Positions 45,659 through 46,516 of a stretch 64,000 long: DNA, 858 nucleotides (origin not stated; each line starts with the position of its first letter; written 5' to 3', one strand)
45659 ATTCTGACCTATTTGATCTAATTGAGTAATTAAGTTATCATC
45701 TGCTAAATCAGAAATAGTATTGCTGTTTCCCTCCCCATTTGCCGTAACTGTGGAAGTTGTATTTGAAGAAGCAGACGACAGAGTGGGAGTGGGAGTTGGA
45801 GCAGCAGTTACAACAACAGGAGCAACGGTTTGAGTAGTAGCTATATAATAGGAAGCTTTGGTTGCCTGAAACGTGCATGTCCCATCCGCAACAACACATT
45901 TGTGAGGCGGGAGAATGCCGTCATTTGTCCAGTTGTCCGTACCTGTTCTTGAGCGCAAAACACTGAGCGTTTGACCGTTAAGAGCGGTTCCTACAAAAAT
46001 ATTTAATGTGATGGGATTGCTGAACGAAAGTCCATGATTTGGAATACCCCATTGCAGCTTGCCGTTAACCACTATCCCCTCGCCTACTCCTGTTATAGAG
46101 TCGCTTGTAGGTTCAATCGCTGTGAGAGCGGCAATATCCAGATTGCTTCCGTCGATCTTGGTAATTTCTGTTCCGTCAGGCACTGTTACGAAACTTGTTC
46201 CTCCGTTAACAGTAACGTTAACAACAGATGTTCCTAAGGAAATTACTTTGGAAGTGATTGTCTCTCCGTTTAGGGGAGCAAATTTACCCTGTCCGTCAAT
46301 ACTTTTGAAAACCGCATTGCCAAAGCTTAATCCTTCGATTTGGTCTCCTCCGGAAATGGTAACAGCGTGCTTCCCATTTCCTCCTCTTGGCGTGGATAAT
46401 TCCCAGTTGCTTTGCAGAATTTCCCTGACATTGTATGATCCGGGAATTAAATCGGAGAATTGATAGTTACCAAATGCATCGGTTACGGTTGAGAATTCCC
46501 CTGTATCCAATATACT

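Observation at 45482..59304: Two tandem giant paralogous surface proteins (13.8 kb) bracketed by a GAF histidine kinase and an OmpR-family regulator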

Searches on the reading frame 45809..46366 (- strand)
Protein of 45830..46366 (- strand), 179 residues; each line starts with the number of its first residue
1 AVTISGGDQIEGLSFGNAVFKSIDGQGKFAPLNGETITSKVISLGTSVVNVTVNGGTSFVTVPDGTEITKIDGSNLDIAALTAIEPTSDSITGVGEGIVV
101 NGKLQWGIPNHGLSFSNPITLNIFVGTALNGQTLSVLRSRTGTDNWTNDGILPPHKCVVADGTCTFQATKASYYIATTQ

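Call 34: search_protein_families(library=pfam, proteins=[window:45830-46366:-], max_evalue=5)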
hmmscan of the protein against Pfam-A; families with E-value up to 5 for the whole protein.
seq(179 aa): 0 families

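Call 64: find_homologous_proteins(query=window:45830-46351:-, max_evalue=0.001)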
Query seq(174 aa) (174 aa): 1 proteins with E <= 0.001 among 85 candidates.
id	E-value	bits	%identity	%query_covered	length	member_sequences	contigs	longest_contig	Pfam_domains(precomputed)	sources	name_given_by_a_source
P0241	9.4e-39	151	63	69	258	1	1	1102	-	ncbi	-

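Call 75: search_protein_representatives(alignment_id=A3)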
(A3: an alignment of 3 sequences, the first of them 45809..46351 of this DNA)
Query: 3 sequences, 180 profile positions. Proteins with E-value up to 0.001 (for the whole library): 600; up to 1e-10: 434; up to 1e-30: 210. The best 150 are listed.
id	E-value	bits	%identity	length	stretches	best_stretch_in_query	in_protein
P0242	4.3e-73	260.7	-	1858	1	2-175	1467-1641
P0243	5.6e-68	244.1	-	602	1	5-177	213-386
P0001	3.4e-67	241.5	-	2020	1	14-174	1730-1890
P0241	1.9e-66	239.1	-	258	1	48-176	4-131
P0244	1.1e-62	226.9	-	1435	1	7-175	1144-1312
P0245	3.1e-61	222.1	-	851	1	2-172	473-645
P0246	9.1e-61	220.6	-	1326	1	8-177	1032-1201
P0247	3.4e-59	215.5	-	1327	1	8-176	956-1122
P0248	1.4e-58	213.4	-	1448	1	14-174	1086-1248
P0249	7.5e-58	211.1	-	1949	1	2-172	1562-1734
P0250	8.7e-57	207.6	-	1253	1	17-177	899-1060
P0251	4.3e-56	205.3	-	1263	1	9-174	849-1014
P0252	4.8e-56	205.2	-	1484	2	7-177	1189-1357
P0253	3.3e-54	199.2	-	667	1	13-173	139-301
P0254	5.9e-54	198.4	-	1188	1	8-174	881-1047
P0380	2.7e-39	150.6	-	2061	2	7-179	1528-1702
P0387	1.4e-38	148.3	-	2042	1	18-175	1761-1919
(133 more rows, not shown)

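Call 80: list_cluster_members(proteins=[P0242, P0243, P0244, P0245, P0249, P0252, P0380, P0387, P0028, P0037])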
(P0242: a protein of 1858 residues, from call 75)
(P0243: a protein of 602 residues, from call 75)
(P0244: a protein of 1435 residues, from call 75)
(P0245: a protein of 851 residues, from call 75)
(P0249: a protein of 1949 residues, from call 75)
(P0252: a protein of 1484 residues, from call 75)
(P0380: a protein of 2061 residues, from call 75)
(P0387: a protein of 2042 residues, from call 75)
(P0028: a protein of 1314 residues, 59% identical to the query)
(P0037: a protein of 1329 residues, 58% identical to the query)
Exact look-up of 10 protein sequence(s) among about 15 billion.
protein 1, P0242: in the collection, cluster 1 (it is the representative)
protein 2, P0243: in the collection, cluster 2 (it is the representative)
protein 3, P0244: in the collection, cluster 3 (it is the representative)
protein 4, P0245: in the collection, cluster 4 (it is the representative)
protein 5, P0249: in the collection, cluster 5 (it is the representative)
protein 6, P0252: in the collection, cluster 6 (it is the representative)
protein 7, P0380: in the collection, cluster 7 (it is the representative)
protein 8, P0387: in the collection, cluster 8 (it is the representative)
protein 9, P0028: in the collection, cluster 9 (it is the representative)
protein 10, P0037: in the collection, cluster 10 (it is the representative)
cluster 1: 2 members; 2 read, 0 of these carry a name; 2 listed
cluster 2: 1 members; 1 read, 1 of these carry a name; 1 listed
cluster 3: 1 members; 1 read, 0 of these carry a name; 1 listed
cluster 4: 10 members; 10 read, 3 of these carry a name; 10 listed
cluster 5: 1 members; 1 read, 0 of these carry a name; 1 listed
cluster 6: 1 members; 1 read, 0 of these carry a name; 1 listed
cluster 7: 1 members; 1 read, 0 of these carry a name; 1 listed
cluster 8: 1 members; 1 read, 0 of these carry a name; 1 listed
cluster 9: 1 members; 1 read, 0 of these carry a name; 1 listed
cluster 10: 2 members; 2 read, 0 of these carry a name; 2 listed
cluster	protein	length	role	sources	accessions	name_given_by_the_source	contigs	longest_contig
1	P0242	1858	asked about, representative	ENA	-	-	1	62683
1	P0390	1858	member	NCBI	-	-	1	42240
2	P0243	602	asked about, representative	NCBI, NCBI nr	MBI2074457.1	MAG: fibronectin type III domain-containing protein [Candidatus Levybacteria bacterium] | fibronectin type III domain-containing protein [Candidatus Levybacteria bacterium]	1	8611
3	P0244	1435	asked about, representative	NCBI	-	-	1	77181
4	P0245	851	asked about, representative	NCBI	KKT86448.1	MAG: hypothetical protein UW86_C0031G0001, partial [Microgenomates group bacterium ...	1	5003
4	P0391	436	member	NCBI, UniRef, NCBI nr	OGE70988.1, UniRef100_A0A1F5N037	hypothetical protein A2617_00175 [Candidatus Daviesbacteria bacterium RIFOXYD1_FULL_41_10] | LTD domain-containing protein n=1 Tax=Candidatus Daviesbacteria bacterium ... | MAG: hypothetical protein A2617_00175 [Candidatus Daviesbacteria bacterium ...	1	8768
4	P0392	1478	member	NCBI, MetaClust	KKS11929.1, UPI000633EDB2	MAG: hypothetical protein UU67_C0060G0001, partial [Candidatus Daviesbacteria bacterium ... | status=active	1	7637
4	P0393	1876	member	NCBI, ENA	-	-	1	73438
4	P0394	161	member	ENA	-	-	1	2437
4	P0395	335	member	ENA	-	-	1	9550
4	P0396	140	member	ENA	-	-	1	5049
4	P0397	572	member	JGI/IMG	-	-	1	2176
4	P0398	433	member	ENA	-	-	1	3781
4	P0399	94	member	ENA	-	-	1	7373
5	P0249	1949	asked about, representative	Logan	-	-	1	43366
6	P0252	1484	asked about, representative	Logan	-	-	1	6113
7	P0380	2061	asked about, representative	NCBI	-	-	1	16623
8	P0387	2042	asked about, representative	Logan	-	-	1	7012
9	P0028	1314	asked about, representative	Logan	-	-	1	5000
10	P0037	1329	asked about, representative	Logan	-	-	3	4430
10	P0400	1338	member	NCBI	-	-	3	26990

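Call 81: find_encoding_contigs(protein=P0400, flank=10000, max_places=1)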
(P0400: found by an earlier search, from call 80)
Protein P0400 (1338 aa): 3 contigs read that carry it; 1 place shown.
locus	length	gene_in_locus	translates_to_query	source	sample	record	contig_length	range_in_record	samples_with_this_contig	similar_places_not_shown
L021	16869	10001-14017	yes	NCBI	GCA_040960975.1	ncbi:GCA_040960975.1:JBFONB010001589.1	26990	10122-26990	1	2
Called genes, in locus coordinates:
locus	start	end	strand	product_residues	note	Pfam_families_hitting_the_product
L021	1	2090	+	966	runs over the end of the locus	PF07731:Cu-oxidase_2, PF22904:NOMO1-like_2nd (weak), PF13620:CarboxypepD_reg, PF13715:CarbopepD_reg_2 (faint), PF17210:SdrD_B, PF17802:SpaA (faint), PF13620:CarboxypepD_reg (weak)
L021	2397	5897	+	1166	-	PF13620:CarboxypepD_reg (weak), PF17210:SdrD_B, PF13620:CarboxypepD_reg, PF13715:CarbopepD_reg_2, PF13620:CarboxypepD_reg, PF13620:CarboxypepD_reg, PF13620:CarboxypepD_reg, PF13715:CarbopepD_reg_2, +7 more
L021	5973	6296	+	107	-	PF02416:TatA_B_E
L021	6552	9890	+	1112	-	PF00034:Cytochrom_C (faint), PF03150:CCP_MauG, PF09699:Paired_CXXCH_1 (faint), PF13442:Cytochrome_CBB3 (faint), PF14522:Cytochrome_C7 (faint), PF21419:RoxA-like_Cyt-c (faint), PF03150:CCP_MauG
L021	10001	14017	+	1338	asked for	PF03098:An_peroxidase, PF00353:HemolysinCabind (weak), PF03098:An_peroxidase (weak)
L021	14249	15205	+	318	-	PF07731:Cu-oxidase_2 (weak), PF07732:Cu-oxidase_3, PF00127:Copper-bind (faint), PF07731:Cu-oxidase_2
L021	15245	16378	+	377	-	PF13462:Thioredoxin_4, PF01323:DSBA, PF03190:Thioredox_DsbH, PF00085:Thioredoxin (weak), PF13899:Thioredoxin_7, PF13098:Thioredoxin_2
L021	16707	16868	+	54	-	?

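Call 82: search_protein_families(library=pfam, proteins=[P0242, P0244, P0249, P0252, P0380, P0245], max_evalue=0.00001)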
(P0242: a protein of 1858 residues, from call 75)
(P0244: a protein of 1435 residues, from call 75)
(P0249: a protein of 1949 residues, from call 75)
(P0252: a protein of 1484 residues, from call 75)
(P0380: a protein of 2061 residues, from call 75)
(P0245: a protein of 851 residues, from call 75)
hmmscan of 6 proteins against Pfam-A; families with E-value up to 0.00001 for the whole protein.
P0242 (1858 aa): 8 families
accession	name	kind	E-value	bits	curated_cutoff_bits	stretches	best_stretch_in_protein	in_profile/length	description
PF16403.11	Bact_surface_Ig-like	-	4.9e-89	292.8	27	5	1191-1263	1-71/71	Bacterial surface protein, Ig-like domain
PF02494.22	HYR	-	9.7e-17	61.5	21.7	0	629-683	29-81/81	HYR domain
PF24514.1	SpaA_4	-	3.1e-12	47.7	27.3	1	1273-1374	1-106/107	Prealbumin-like fold domain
PF00932.25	LTD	-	1.2e-11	45.4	34.3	1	223-317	4-107/109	Lamin Tail Domain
PF00041.27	fn3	-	1.3e-10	41.8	25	1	1673-1760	1-83/84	Fibronectin type III domain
PF17210.9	SdrD_B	-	3.7e-10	40.4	29.7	1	1383-1461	7-81/112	SdrD B-like domain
PF23237.1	HYR_4C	-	5.5e-10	39.7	27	0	616-683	8-73/73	HYR-like domain with 4 cysteines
PF04234.18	CopC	-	3.7e-06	28.3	23.3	0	1119-1173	33-85/92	CopC domain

P0244 (1435 aa): 4 families
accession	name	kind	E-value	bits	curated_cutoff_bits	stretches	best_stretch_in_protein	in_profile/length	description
PF24514.1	SpaA_4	-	2e-18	67.6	27.3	2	699-790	1-107/107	Prealbumin-like fold domain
PF17802.7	SpaA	-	5.8e-13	49.3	23.1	0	937-1004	15-80/91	Prealbumin-like fold domain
PF17210.9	SdrD_B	-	5.3e-11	43.1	29.7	0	794-862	3-67/112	SdrD B-like domain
PF19403.5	SpaA_2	-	5.1e-08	33.8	25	1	632-690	30-95/96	Prealbumin-like fold domain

P0249 (1949 aa): 7 families
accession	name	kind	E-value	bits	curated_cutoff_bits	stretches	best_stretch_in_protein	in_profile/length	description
PF16403.11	Bact_surface_Ig-like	-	4.2e-69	229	27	4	870-941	1-70/71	Bacterial surface protein, Ig-like domain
PF02368.24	Big_2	-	7e-16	58.4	22.8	2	1382-1461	3-78/79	Bacterial Ig-like domain (group 2)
PF00041.27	fn3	-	7.3e-13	49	25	1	1772-1858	1-82/84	Fibronectin type III domain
PF02494.22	HYR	-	2e-10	41.3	21.7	0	1198-1279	2-81/81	HYR domain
PF23237.1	HYR_4C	-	1.1e-08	35.5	27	0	811-861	23-73/73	HYR-like domain with 4 cysteines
PF00932.25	LTD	-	1.2e-08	35.7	34.3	1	310-401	4-106/109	Lamin Tail Domain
PF17210.9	SdrD_B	-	1.4e-08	35.4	29.7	1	1473-1546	2-71/112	SdrD B-like domain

P0252 (1484 aa): 6 families
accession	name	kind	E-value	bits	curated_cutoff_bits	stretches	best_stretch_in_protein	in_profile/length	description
PF17210.9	SdrD_B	-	1.8e-29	102.6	29.7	3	872-946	8-78/112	SdrD B-like domain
PF17802.7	SpaA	-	8.1e-19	68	23.1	0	890-952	25-78/91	Prealbumin-like fold domain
PF13620.12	CarboxypepD_reg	-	2.6e-16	60.1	32.3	0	906-942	28-63/82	Carboxypeptidase regulatory-like domain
PF02369.22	Big_1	-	2.9e-14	53.4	34.9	1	352-444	2-93/93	Bacterial Ig-like domain (group 1)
PF09134.16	Invasin_D3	-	2.1e-13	51.1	33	1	348-445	1-97/98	Invasin, domain 3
PF13715.12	CarbopepD_reg_2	-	1.9e-06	28.3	32.2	0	906-931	24-49/88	CarboxypepD_reg-like domain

P0380 (2061 aa): 6 families
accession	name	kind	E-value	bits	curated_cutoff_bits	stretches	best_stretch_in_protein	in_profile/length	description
PF19077.6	Big_13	-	1.7e-39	134.9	27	0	113-201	10-102/102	Bacterial Ig-like domain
PF07495.19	Y_Y_Y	-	2.2e-12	47.1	26.6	0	406-456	6-57/65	Y_Y_Y domain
PF02494.22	HYR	-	3.7e-10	40.4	21.7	1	30-109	2-81/81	HYR domain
PF18884.5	TSP3_bac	-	1.2e-06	28.7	25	0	1966-1978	1-13/22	Bacterial TSP3 repeat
PF16967.11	TcfC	-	4.3e-06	26.6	29.4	0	485-530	2-47/68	E-set like domain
PF13750.12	Big_3_3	-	1e-05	25.7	27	0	341-388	4-54/157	Bacterial Ig-like domain (group 3)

P0245 (851 aa): 3 families
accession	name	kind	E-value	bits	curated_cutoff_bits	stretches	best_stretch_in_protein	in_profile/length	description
PF16403.11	Bact_surface_Ig-like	-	1.7e-23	82.9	27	2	179-249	1-71/71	Bacterial surface protein, Ig-like domain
PF00041.27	fn3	-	5.1e-09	36.7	25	1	686-768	6-83/84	Fibronectin type III domain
PF02494.22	HYR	-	8.1e-09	36.1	21.7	0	93-169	2-81/81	HYR domain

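Call 86: search_solved_structures(query=A3, max_evalue=1)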
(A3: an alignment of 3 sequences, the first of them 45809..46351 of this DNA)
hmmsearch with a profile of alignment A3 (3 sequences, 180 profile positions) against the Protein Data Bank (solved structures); distinct sequences matched with E-value up to 1: 9.
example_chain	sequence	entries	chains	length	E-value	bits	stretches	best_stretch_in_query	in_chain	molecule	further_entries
6tji_A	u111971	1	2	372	0.00087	21.8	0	16-65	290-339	Cake10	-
6tjg_A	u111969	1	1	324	0.0031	20.1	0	21-66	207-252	Cake8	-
9y6s_6v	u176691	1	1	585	0.0035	19.9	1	51-177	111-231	DLP4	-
6tjf_A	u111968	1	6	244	0.022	17.3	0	16-65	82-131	Cake6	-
6tje_A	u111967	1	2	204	0.083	15.4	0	16-65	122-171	Cake5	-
6tjd_A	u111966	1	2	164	0.41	13.1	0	16-65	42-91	Cake4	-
1p4p_A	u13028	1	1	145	0.49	12.9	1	61-102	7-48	Outer surface protein B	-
2jrt_A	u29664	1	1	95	0.64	12.5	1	51-84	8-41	Uncharacterized protein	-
8fuv_T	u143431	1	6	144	0.75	12.3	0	54-80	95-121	Tail fiber protein gp32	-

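Call 102: search_solved_structures(query=A5, max_evalue=0.1, show_alignments=2)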
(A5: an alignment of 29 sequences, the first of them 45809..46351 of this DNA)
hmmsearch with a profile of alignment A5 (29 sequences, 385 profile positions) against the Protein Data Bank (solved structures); distinct sequences matched with E-value up to 0.1: 0.
